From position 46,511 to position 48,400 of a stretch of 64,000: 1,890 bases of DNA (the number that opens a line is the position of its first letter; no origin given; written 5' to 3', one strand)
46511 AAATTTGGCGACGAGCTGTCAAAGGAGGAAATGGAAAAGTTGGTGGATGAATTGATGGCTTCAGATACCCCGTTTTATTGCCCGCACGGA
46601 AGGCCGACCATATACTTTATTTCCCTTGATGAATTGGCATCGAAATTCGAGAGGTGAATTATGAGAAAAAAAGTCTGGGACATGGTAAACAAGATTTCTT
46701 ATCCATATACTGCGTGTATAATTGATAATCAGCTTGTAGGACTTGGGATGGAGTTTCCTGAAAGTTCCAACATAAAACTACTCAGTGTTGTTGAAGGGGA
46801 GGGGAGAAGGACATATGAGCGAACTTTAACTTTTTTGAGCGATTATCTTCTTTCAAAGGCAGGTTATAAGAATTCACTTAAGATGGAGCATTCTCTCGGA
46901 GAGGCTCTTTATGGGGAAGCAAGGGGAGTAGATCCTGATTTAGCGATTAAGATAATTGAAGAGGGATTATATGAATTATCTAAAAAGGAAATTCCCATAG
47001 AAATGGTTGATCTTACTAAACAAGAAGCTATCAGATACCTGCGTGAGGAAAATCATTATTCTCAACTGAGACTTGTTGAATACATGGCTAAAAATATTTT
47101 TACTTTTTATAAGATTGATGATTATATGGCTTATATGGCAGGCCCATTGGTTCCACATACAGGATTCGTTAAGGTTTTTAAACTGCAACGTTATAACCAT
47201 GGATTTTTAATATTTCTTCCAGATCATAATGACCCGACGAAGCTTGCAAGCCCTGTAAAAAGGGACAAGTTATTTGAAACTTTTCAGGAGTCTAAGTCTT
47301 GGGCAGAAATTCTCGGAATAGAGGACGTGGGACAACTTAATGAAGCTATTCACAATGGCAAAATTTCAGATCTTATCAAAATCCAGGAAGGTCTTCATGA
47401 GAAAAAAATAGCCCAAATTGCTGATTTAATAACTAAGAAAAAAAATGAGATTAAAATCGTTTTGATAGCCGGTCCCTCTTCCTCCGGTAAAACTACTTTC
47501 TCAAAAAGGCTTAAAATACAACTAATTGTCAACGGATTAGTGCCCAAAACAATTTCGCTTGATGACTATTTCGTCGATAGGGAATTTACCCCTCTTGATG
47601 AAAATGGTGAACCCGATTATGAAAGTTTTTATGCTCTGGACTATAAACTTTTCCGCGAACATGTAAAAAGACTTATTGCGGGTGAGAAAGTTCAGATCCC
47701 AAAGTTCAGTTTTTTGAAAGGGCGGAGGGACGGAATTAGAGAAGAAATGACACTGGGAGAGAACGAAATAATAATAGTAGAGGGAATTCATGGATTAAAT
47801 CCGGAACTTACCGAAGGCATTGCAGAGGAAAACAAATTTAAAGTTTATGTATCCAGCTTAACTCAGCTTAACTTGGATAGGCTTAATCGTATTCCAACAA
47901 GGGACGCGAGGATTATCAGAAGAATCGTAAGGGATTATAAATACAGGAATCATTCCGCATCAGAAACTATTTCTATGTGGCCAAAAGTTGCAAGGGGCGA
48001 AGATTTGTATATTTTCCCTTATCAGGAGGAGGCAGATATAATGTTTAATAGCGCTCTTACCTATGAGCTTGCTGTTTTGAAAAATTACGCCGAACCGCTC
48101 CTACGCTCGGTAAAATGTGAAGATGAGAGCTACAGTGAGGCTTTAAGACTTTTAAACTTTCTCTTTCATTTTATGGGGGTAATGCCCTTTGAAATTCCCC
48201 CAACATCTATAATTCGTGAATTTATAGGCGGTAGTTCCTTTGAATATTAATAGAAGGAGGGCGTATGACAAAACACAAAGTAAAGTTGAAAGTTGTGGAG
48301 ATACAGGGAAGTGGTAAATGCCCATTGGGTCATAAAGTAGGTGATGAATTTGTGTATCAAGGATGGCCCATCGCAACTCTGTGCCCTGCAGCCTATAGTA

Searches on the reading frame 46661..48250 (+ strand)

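Call 42: search_protein_families(library=pfam, proteins=[window:46661-48250:+], max_evalue=0.00001)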
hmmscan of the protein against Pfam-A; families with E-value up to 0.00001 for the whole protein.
window:46661-48250:+ (529 aa): 1 family
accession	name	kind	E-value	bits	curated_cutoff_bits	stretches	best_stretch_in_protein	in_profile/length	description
PF00485.24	PRK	-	5.5e-19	69.2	22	1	267-465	2-190/196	Phosphoribulokinase / Uridine kinase family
